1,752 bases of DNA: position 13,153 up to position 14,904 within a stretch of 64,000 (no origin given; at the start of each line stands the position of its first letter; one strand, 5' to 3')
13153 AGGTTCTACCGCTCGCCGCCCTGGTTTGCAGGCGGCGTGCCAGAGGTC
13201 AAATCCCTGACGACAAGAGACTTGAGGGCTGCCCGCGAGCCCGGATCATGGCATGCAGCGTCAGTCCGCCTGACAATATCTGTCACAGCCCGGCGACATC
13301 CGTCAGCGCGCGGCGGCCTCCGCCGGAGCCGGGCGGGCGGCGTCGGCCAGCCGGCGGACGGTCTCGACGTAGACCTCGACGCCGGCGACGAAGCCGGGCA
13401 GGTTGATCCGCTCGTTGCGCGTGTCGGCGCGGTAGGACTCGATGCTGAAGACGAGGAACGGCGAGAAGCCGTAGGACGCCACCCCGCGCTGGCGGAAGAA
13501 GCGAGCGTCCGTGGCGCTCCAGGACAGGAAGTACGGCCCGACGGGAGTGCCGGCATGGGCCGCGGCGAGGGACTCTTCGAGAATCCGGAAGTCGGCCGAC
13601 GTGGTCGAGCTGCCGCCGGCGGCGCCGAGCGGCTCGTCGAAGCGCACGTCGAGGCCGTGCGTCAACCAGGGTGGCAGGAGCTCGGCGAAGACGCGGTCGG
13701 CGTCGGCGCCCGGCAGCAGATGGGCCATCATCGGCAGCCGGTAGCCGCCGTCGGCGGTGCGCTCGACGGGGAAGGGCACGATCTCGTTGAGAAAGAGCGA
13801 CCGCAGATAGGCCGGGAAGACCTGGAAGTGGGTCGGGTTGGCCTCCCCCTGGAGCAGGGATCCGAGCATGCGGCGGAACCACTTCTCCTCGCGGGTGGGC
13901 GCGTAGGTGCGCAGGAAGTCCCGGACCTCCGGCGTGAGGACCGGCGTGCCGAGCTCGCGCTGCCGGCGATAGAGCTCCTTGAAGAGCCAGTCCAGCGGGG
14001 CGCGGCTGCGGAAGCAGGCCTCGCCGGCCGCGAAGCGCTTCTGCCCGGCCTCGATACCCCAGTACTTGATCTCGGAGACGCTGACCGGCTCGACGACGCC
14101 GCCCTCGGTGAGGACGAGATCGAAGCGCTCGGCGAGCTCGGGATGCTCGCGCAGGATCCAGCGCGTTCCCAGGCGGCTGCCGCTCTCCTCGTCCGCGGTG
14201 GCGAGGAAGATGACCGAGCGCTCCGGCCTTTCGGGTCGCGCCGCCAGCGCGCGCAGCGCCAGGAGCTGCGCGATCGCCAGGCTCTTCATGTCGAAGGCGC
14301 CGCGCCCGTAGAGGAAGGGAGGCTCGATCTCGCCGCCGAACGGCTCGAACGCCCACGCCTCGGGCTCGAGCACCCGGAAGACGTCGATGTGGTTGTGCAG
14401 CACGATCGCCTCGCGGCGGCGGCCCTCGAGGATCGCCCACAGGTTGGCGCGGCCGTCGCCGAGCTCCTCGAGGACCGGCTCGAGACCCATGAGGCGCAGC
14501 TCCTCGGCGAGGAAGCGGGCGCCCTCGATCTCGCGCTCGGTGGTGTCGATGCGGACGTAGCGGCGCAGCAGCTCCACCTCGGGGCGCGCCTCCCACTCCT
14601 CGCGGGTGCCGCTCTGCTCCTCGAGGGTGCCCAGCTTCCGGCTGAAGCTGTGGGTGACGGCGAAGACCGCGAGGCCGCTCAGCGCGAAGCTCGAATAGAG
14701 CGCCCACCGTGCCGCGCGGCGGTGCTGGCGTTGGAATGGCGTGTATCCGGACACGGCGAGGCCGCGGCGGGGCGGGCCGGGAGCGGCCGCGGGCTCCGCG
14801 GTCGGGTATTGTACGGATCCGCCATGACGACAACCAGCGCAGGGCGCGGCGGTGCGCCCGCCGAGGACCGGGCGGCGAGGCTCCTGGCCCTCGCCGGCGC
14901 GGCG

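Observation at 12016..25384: pilA-adjacent island of periplasmic-type glycosylation/modification genes with no obvious described counterpart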

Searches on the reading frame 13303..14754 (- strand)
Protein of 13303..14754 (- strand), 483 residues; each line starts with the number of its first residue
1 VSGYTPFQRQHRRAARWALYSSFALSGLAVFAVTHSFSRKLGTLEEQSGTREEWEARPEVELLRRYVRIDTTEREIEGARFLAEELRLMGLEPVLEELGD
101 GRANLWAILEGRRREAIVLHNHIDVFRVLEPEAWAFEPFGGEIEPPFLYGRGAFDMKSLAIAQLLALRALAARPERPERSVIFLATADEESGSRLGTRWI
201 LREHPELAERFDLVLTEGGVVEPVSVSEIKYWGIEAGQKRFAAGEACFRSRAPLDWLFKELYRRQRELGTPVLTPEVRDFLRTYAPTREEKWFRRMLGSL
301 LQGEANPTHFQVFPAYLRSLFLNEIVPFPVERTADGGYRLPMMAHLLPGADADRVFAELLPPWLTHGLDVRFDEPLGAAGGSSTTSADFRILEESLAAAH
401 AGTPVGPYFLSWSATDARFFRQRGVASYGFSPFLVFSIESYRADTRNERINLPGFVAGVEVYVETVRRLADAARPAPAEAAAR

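Call 5: search_protein_families(library=pfam, proteins=[window:13303-14754:-], max_evalue=0.01)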
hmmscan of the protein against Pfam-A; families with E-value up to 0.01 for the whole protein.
window:13303-14754:- (483 aa): 2 families
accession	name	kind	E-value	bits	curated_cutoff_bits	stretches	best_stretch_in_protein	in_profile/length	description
PF01546.33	Peptidase_M20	-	4.8e-22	79.3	24.6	1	119-467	2-205/206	Peptidase family M20/M25/M40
PF04389.22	Peptidase_M28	-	2.2e-07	31.2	21.3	1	104-205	1-81/193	Peptidase family M28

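Call 6: search_protein_families(library=ncbifam, proteins=[window:13303-14754:-], max_evalue=0.01)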
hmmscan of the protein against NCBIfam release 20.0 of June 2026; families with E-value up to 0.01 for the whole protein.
window:13303-14754:- (483 aa): 40 families (the best 25 are shown)
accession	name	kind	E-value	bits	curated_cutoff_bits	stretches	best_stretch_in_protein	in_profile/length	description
NF005913.0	PRK07906.1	subfamily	9.5e-39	133.2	382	2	55-240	13-206/442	hypothetical protein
NF006596.0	PRK09133.1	subfamily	2e-28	99.1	349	2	60-242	41-228/474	hypothetical protein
TIGR01880.1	Ac-peptdase-euk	subfamily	7.1e-22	77.6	338.6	2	52-203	5-161/401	N-acyl-aliphatic-L-amino acid amidohydrolase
TIGR01910.1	DapE-ArgE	subfamily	9.5e-21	74.4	217.6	1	60-193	1-143/373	ArgE/DapE family deacylase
NF009557.0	PRK13009.1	equivalog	1.1e-19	70.8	284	1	74-225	21-166/377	succinyl-diaminopimelate desuccinylase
NF010589.0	PRK13983.1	equivalog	4.3e-18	65.4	333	1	101-215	71-186/409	M20 family metallo-hydrolase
NF006365.0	PRK08588.1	subfamily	4.7e-18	65.7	289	1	56-193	6-143/383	succinyl-diaminopimelate desuccinylase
NF006113.0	PRK08262.1-4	equivalog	1.1e-17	63.9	503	2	116-221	128-235/510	M20 family peptidase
NF006399.0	PRK08651.1-2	equivalog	1.9e-17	63.4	381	1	61-203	8-153/405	succinyl-diaminopimelate desuccinylase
NF009558.0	PRK13013.1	equivalog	1.2e-13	50.5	428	1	102-215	73-185/429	acetylornithine deacetylase/succinyl-diaminopimelate desuccinylase family protein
NF005710.0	PRK07522.1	subfamily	1.6e-13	50.6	412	1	59-215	10-166/391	acetylornithine deacetylase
TIGR01246.1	dapE_proteo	equivalog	1.6e-13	50.5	361.8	1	77-215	20-156/370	succinyl-diaminopimelate desuccinylase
NF005306.0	PRK06837.1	subfamily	5.3e-13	48.6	376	1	103-192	84-175/427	ArgE/DapE family deacylase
NF009555.0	PRK13004.1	equivalog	2.3e-12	46.5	321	1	60-203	18-158/399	YgeY family selenium metabolism-linked hydrolase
NF005034.0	PRK06446.1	subfamily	2.7e-12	46.2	369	1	70-227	15-172/436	hypothetical protein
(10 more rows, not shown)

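Call 71: search_solved_structures(query=window:13303-14754:-, max_evalue=0.00001, show_alignments=1)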
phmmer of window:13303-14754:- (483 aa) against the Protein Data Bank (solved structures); distinct sequences matched with E-value up to 0.00001: 14.
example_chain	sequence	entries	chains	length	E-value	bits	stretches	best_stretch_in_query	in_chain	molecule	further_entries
7uoi_A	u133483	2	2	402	6.1e-12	48.3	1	57-196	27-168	succinyl-diaminopimelate desuccinylase | Probable succinyl-diaminopimelate desuccinylase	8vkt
1q7l_A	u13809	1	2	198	6.8e-12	48.1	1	55-226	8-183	Aminoacylase-1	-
4h2k_A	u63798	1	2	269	1.1e-10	44.1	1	67-202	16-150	Succinyl-diaminopimelate desuccinylase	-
5vo3_A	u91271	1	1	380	2.1e-10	43.2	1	67-202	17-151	Succinyl-diaminopimelate desuccinylase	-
3ic1_A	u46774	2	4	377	2.2e-10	43.1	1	68-202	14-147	Succinyl-diaminopimelate desuccinylase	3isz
7lgp_A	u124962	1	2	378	4.1e-10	42.2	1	58-216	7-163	Succinyl-diaminopimelate desuccinylase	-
7t1q_A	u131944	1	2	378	6.4e-10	41.6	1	82-202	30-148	Succinyl-diaminopimelate desuccinylase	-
8f8o_A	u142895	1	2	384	6.6e-10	41.6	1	82-202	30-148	Succinyl-diaminopimelate desuccinylase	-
4mmo_A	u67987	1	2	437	2.5e-08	36.3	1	61-225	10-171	Sso-CP2 metallo-carboxypetidase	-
4o23_A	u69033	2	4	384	3.2e-08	36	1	69-201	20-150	Succinyl-diaminopimelate desuccinylase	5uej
4ppz_A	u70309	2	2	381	3.4e-08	35.9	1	70-201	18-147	Succinyl-diaminopimelate desuccinylase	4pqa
4onw_A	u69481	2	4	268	3.7e-08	35.8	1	80-202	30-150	Succinyl-diaminopimelate desuccinylase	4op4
1vgy_A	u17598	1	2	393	1.2e-07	34.1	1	70-201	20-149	succinyl-diaminopimelate desuccinylase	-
2pok_A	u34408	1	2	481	2.4e-06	29.8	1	78-228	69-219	Peptidase, M20/M25/M40 family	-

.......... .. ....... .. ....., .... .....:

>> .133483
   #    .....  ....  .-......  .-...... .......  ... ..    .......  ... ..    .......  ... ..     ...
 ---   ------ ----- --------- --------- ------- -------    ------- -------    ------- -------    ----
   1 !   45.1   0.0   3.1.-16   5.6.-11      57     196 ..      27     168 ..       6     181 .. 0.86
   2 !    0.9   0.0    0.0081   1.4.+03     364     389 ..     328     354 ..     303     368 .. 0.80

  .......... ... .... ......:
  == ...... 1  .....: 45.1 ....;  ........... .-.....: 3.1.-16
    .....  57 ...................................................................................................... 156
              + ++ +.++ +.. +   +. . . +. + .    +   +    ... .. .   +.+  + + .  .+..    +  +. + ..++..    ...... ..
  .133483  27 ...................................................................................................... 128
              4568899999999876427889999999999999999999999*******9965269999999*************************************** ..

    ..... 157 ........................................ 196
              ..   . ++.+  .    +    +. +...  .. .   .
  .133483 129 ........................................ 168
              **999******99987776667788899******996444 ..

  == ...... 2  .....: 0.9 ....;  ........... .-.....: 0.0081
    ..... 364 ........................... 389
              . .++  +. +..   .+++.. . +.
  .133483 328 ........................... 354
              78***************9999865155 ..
